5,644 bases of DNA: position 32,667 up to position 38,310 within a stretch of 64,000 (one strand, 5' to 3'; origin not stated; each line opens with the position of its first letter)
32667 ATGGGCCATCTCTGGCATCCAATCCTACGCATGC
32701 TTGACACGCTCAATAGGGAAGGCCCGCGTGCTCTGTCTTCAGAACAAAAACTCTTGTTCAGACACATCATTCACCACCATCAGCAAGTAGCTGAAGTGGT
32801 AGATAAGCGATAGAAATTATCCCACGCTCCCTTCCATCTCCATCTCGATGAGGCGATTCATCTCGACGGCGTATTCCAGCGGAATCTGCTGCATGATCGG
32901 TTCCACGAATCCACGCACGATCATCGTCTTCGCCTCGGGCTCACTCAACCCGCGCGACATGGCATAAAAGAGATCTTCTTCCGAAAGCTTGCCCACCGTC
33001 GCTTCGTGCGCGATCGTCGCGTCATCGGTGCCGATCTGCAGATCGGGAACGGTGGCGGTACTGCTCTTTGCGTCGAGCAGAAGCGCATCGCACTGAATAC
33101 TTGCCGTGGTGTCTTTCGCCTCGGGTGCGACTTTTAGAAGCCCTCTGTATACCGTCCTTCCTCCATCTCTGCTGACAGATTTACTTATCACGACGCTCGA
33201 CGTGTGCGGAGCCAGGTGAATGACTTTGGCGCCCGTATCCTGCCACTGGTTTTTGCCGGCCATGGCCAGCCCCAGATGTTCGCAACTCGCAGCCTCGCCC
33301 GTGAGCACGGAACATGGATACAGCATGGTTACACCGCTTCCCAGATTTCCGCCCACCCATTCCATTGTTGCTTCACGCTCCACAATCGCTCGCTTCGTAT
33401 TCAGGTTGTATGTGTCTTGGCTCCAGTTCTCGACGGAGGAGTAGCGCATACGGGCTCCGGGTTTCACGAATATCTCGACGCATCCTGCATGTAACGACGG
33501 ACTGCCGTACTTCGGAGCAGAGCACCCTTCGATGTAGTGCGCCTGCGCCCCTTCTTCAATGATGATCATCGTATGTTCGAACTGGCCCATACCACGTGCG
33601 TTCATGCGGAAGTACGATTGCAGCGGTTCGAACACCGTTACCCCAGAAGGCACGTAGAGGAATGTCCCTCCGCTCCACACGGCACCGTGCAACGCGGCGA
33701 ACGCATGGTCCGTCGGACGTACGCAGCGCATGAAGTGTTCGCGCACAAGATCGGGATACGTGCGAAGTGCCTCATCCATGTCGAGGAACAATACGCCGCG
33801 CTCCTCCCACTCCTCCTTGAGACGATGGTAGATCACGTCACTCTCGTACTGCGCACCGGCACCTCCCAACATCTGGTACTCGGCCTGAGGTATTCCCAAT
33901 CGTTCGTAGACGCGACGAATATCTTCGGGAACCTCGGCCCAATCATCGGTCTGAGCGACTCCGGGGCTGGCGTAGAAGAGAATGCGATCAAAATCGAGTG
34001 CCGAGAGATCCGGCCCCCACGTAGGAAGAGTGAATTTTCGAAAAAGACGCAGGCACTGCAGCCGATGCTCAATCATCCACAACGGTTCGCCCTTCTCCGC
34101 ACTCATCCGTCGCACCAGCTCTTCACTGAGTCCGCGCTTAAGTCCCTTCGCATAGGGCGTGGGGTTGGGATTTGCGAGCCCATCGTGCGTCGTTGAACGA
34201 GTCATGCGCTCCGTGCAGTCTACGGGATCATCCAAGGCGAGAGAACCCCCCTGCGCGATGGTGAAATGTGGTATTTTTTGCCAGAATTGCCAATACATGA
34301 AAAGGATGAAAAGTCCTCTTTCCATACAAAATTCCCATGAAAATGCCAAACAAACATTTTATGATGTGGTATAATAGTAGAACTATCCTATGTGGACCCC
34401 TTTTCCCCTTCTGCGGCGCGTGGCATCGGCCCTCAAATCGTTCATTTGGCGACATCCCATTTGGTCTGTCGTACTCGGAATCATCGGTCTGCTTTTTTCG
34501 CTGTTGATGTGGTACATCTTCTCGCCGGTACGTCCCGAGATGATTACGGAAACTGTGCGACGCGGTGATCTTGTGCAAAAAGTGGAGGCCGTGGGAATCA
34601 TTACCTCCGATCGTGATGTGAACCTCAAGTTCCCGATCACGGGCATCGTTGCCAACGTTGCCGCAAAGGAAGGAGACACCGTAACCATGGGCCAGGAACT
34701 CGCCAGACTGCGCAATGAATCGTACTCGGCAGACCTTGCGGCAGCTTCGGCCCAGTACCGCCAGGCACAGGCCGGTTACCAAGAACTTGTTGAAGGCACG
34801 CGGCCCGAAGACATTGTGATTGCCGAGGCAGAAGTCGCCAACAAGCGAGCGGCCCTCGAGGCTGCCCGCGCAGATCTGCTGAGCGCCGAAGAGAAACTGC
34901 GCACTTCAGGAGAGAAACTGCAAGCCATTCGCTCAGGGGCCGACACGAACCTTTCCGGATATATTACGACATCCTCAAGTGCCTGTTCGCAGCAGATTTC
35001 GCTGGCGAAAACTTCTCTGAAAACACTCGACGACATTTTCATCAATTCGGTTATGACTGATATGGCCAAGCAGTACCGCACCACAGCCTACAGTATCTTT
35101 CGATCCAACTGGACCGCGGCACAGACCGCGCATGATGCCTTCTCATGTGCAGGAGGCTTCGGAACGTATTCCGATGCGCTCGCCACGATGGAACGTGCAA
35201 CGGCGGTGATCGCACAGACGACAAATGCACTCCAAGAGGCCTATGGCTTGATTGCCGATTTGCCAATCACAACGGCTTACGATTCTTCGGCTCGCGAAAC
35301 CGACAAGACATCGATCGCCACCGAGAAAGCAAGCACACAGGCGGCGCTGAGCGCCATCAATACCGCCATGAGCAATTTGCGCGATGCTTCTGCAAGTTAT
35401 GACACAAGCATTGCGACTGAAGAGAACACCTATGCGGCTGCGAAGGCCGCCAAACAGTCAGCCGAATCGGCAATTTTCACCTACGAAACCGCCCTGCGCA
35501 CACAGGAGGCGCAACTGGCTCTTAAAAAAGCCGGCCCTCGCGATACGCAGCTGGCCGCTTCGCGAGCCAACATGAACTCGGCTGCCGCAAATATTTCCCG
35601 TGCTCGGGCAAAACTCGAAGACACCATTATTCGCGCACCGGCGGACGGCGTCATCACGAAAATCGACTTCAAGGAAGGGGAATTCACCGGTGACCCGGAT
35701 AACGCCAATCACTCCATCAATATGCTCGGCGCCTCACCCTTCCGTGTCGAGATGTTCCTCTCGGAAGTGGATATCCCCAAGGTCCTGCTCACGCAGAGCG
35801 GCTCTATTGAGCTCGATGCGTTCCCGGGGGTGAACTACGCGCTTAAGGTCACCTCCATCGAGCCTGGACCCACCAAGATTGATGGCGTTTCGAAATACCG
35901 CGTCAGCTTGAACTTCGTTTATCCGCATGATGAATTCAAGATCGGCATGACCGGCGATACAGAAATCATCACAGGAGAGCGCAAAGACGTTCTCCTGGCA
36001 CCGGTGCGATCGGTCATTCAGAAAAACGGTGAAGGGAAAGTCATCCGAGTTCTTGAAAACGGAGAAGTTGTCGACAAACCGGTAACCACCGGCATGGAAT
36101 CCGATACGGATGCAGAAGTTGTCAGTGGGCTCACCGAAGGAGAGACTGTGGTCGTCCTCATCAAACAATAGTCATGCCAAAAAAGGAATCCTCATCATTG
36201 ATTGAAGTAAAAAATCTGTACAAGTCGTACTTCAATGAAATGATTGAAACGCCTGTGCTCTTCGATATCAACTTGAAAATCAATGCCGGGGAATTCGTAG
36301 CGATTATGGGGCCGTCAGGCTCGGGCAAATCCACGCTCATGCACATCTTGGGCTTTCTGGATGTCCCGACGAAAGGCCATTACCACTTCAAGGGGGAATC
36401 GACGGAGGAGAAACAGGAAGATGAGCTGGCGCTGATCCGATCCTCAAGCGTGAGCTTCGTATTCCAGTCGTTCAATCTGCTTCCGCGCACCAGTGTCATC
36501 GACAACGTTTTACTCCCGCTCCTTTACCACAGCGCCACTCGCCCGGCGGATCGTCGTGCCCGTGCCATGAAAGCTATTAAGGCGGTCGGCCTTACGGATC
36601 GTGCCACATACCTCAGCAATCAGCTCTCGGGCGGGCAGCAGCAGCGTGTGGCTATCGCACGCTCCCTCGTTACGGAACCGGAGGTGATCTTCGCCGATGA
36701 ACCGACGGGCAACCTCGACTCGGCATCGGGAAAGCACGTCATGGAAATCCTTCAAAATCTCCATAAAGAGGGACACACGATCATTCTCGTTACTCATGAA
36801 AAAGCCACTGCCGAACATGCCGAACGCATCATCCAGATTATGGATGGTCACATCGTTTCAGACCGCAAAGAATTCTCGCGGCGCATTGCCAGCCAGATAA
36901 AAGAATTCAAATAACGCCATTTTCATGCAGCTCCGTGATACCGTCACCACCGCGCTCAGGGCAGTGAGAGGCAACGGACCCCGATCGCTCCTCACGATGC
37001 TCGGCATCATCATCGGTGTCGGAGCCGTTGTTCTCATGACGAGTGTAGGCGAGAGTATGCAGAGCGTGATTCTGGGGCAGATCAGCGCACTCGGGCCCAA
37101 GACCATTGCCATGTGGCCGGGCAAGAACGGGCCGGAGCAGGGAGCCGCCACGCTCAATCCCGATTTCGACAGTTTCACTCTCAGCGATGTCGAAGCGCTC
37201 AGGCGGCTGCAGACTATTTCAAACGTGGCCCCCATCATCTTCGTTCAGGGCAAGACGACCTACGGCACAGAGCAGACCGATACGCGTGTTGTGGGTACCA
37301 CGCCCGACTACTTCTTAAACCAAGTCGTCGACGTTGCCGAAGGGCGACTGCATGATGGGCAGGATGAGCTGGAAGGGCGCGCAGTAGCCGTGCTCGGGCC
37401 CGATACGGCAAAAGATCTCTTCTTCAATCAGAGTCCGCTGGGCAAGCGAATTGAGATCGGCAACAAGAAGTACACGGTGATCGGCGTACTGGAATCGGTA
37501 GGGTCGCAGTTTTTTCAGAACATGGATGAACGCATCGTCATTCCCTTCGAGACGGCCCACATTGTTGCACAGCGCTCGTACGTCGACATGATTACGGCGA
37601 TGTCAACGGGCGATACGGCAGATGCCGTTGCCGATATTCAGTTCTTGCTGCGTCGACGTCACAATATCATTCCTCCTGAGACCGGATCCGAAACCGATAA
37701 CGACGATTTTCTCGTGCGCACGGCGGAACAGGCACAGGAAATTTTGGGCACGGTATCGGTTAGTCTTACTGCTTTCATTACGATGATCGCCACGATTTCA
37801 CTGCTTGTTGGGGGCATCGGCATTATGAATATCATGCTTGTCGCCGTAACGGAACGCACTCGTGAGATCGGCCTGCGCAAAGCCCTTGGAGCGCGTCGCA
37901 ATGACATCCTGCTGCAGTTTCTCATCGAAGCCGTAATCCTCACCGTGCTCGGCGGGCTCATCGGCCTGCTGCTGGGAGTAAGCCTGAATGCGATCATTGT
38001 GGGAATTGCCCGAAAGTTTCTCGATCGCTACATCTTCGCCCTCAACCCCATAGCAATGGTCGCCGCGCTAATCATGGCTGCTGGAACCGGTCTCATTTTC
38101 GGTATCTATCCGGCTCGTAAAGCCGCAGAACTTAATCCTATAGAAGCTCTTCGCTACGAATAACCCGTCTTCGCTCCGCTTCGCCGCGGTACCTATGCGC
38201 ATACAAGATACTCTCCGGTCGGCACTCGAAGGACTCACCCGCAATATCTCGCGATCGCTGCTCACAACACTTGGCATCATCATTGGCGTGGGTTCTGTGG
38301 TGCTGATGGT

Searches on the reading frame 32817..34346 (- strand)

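Call 76: search_protein_families(library=pfam, proteins=[window:32817-34346:-], max_evalue=0.00001)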
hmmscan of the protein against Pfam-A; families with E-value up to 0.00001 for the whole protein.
window:32817-34346:- (509 aa): 2 families
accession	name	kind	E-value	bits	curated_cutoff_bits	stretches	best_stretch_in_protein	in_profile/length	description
PF01458.23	SUFBD_core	-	1.5e-84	283.5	27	1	246-480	1-232/232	SUF system FeS cluster assembly, SufBD core domain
PF19295.5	SufBD_N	-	2.6e-07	30.9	23.5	1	177-243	104-171/172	SufBD protein N-terminal region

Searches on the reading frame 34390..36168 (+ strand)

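Call 76: search_protein_families(library=pfam, proteins=[window:34390-36168:+], max_evalue=0.00001)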
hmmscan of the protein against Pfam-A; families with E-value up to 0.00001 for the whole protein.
window:34390-36168:+ (593 aa): 3 families
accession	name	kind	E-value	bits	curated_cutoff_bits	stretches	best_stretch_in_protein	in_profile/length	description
PF16576.10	HlyD_D23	-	2.7e-12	46.9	30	0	61-172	2-88/214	Barrel-sandwich domain of CusB or HlyD membrane-fusion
PF13437.12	HlyD_3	-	2.6e-11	44.6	22.2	1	414-507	2-93/106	HlyD family secretion protein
PF00364.28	Biotin_lipoyl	-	1.3e-06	28.6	22.1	0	52-107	17-73/73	Biotin-requiring enzyme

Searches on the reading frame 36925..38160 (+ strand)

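Call 76: search_protein_families(library=pfam, proteins=[window:36925-38160:+], max_evalue=0.00001)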
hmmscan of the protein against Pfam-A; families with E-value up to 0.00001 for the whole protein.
window:36925-38160:+ (412 aa): 2 families
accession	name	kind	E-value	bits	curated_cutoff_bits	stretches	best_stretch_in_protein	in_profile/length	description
PF12704.14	MacB_PCD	-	2.8e-44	152.3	27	1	21-237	1-202/207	MacB-like periplasmic core domain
PF02687.27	FtsX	-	9.6e-23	81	25.5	1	287-405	2-120/120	FtsX-like permease C-terminal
